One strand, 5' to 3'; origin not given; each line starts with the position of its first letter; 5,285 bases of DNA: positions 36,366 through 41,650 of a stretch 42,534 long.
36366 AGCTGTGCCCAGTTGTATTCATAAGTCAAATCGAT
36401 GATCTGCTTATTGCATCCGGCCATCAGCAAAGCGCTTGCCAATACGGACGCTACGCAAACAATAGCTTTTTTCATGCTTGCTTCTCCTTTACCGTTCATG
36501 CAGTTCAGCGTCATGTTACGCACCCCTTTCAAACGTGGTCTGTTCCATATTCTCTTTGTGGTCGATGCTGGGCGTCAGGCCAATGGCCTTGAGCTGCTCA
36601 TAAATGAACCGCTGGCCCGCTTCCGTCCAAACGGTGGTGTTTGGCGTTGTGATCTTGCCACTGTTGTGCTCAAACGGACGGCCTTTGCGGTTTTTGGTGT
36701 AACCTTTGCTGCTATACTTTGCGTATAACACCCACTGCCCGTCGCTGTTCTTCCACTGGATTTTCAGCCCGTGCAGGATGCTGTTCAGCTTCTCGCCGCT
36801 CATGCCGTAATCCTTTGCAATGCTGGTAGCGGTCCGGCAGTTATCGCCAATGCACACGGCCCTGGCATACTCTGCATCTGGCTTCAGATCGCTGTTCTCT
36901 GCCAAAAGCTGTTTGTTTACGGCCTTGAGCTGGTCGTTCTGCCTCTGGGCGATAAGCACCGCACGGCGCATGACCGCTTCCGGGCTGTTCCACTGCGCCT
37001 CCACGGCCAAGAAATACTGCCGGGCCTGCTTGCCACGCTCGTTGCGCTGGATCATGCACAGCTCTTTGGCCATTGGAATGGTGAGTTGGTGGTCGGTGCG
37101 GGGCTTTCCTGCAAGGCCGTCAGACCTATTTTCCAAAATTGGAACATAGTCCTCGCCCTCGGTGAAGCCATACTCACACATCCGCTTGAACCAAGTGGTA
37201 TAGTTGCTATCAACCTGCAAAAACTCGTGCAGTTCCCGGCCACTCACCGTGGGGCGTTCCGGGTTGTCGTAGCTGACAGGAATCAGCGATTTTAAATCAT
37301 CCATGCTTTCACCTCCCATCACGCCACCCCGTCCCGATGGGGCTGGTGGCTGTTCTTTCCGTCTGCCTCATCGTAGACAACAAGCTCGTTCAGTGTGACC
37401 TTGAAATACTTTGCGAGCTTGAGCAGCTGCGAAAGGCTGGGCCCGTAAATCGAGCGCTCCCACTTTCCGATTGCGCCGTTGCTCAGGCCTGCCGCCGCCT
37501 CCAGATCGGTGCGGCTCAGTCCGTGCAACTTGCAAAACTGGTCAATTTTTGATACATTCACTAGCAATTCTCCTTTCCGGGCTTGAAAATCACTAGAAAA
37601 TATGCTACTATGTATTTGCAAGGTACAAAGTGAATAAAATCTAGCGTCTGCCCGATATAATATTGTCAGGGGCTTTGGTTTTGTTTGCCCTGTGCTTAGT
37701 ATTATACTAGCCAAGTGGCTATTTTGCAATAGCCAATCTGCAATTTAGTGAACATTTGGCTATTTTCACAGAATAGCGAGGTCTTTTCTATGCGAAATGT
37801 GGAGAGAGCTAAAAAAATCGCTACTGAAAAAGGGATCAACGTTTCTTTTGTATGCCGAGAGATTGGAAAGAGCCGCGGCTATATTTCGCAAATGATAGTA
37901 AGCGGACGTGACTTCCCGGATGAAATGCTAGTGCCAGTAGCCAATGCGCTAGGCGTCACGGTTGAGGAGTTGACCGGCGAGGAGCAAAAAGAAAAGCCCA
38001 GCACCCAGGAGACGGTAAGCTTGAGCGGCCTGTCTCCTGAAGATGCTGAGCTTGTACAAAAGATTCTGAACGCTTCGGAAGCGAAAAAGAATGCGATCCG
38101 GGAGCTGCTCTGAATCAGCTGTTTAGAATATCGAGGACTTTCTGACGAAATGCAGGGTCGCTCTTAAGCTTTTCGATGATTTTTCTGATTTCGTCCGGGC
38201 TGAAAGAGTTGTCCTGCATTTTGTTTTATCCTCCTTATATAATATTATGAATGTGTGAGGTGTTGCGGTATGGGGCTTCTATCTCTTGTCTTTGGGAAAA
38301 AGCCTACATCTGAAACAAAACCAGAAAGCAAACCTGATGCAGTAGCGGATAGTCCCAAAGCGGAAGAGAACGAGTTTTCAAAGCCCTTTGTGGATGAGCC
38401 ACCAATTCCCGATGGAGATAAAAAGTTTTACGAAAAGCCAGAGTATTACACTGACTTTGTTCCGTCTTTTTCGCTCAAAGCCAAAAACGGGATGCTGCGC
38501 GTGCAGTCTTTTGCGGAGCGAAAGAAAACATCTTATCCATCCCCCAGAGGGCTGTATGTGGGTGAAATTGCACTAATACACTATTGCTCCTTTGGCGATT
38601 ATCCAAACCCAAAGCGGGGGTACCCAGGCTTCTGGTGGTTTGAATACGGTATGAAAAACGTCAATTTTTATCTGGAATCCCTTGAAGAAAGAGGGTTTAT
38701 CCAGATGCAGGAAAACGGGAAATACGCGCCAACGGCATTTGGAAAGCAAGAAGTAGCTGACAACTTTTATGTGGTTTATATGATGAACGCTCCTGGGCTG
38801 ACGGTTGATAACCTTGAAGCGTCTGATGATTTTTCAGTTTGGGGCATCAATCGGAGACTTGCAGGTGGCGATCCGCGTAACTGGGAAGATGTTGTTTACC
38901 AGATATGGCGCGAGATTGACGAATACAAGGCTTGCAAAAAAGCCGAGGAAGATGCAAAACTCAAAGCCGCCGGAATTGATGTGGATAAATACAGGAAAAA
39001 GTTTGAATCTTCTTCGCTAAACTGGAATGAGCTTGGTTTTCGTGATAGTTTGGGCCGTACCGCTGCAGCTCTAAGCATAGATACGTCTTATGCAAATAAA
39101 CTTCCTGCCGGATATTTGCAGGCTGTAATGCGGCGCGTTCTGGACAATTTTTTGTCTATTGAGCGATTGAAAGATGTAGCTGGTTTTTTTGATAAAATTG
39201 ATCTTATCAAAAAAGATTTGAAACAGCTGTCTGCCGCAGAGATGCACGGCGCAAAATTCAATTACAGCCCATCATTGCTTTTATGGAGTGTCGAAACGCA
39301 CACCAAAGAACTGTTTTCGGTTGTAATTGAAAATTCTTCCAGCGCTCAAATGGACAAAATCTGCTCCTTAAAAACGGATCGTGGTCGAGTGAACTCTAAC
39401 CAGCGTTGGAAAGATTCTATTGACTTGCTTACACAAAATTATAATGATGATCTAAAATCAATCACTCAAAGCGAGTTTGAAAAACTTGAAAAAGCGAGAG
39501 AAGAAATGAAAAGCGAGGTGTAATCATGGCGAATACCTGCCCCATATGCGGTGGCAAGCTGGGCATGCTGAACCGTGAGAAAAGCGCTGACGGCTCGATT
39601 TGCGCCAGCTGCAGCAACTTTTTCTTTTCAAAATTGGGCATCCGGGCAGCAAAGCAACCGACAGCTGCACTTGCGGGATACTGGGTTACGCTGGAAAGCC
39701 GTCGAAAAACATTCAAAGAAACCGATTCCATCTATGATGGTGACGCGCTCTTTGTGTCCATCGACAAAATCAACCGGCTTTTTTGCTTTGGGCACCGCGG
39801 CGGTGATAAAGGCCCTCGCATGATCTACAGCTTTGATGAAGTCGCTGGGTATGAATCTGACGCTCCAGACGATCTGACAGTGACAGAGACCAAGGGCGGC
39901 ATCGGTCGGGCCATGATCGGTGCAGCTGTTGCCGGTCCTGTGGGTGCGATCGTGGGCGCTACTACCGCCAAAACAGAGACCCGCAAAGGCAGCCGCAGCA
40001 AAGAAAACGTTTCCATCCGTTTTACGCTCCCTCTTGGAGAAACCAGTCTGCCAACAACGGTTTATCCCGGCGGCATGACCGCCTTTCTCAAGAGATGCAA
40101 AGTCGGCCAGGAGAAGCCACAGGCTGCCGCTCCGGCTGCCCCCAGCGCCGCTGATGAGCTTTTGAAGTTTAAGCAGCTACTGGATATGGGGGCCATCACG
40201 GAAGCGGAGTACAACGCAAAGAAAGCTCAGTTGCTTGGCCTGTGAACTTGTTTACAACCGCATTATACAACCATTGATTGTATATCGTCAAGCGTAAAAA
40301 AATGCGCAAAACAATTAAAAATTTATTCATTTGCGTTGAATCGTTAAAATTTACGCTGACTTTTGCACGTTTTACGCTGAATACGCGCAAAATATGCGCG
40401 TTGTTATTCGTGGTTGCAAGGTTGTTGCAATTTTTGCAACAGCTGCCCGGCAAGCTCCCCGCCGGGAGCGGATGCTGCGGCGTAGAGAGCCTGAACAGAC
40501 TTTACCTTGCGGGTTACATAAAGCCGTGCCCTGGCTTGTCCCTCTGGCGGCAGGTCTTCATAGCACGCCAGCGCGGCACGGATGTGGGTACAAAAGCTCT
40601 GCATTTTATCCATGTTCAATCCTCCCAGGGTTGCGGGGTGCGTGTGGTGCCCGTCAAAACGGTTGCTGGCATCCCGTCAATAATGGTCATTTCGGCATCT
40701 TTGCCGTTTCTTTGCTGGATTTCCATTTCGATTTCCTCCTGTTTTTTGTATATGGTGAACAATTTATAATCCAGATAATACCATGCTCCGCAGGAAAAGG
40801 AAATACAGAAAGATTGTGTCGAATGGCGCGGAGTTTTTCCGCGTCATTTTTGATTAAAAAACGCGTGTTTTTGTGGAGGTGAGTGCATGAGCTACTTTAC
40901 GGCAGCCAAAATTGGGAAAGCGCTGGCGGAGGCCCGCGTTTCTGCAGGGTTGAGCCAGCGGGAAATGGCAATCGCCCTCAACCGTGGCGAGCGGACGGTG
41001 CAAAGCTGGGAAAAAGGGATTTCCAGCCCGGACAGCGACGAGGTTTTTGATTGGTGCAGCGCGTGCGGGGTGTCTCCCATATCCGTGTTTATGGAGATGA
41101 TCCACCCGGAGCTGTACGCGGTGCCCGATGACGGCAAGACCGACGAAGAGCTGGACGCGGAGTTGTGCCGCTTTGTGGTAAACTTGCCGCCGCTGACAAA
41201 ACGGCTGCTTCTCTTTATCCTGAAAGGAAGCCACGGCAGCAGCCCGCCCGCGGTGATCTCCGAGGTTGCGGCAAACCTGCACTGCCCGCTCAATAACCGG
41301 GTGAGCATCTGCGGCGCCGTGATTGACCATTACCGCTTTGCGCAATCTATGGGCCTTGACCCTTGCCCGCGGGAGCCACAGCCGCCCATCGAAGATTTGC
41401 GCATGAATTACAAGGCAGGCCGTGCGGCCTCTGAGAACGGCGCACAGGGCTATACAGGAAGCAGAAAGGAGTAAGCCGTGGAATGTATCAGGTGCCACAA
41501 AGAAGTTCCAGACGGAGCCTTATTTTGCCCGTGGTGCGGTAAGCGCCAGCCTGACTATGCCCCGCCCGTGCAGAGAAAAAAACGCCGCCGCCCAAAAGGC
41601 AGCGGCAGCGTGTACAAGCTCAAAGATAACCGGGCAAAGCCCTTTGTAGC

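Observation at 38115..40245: Translationally coupled two-gene cassette in the repressor-integrase interval (candidate prophage defence or exclusion module)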

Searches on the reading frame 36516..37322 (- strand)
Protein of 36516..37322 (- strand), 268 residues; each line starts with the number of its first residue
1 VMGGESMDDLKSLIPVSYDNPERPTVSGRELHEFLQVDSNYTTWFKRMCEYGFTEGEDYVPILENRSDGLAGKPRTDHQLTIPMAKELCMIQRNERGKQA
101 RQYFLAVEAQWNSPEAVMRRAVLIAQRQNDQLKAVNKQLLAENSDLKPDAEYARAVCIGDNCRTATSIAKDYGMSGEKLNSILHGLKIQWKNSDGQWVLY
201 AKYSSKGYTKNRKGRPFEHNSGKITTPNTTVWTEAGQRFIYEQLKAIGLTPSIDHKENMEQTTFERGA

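Call 5: search_protein_families(library=pfam, proteins=[window:36516-37322:-], max_evalue=0.1)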
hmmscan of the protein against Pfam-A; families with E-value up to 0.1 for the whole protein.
window:36516-37322:- (268 aa): 2 families
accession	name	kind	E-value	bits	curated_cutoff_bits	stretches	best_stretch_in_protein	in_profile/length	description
PF08346.17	AntA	-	7.4e-25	87.8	27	1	26-94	1-68/68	AntA/AntB antirepressor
PF03374.19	ANT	-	3.9e-22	79.1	25.3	1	142-245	3-106/108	Phage antirepressor protein KilAC domain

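Call 7: search_protein_families(library=phrogs, proteins=[window:36516-37322:-], max_evalue=0.1)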
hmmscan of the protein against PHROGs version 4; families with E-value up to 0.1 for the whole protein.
window:36516-37322:- (268 aa): 8 families
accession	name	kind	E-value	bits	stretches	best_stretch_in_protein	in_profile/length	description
phrog_63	-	transcription regulation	1.7e-51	176.9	1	6-256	113-367/431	anti-repressor Ant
phrog_5817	-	transcription regulation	1.2e-30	108.1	1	14-151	15-156/210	anti-repressor Ant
phrog_130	-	transcription regulation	3.2e-22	80.2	1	127-256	296-420/480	anti-repressor Ant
phrog_6904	-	unknown function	5.4e-22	78.9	1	12-92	4-90/95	-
phrog_377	-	transcription regulation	3.5e-18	67.2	1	23-114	18-112/213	anti-repressor Ant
phrog_373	-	transcription regulation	1.2e-17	65.3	1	22-146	96-234/373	anti-repressor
phrog_25289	-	unknown function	1.8e-14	54.8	1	179-256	1-76/79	-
phrog_14211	-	transcription regulation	1.6e-12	48.5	1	63-111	83-131/234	anti-repressor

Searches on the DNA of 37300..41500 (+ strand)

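Call 12: search_dna_similar(query=window:37300-41500:+, collection=phages, mode=distant)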
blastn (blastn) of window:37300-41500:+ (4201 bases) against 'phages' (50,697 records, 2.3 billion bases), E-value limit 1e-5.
No match.

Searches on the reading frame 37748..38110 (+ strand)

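Call 5: search_protein_families(library=pfam, proteins=[window:37748-38110:+], max_evalue=0.1)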
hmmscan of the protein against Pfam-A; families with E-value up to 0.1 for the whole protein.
window:37748-38110:+ (121 aa): 2 families
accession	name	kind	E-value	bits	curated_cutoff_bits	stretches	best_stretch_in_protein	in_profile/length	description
PF01381.28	HTH_3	-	1.9e-05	25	23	1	23-75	3-55/55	Helix-turn-helix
PF20777.4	KH_SLS1_2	-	0.037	14.8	27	1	46-109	11-62/63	SLS1 protein second KH domain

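Call 6: search_protein_families(library=padloc, proteins=[window:37748-38110:+], max_evalue=0.1)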
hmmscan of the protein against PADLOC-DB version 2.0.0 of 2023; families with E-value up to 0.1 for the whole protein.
window:37748-38110:+ (121 aa): 3 families
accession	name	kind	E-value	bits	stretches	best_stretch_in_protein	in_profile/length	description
PDLC04142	capH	-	4.4e-07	28.9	1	14-114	4-102/103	capH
PDLC04762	PDC-M64C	-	0.0016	16.5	1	13-81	24-92/97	-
PDLC01309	Cas3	-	0.0081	12.5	1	17-110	574-653/710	CAS-I-U; effector_G3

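Call 7: search_protein_families(library=phrogs, proteins=[window:37748-38110:+], max_evalue=0.1)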
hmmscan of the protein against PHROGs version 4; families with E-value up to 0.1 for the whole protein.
window:37748-38110:+ (121 aa): 11 families
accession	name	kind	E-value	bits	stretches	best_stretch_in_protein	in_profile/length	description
phrog_8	-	transcription regulation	1.7e-09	38.6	1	15-108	75-150/346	transcriptional regulator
phrog_4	-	transcription regulation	3.5e-07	30.6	1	15-94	135-205/400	transcriptional repressor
phrog_35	-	transcription regulation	0.0037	18.3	1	25-82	83-139/181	transcriptional repressor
phrog_2439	-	transcription regulation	0.0057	16.6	1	19-92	10-80/367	transcriptional regulator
phrog_1373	-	transcription regulation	0.0093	17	1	21-91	68-139/166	transcriptional regulator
phrog_2967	-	transcription regulation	0.014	15.9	1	19-90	13-84/225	transcriptional regulator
phrog_2328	-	transcription regulation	0.016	16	1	19-99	18-100/128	transcriptional repressor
phrog_17098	-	unknown function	0.018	15.9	0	17-31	10-24/43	-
phrog_5736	-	transcription regulation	0.019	16.1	1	22-114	12-103/133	transcriptional regulator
phrog_4583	-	transcription regulation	0.04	15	1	35-83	29-77/81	transcriptional repressor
phrog_14474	-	transcription regulation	0.058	14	1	9-52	68-108/270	transcriptional regulator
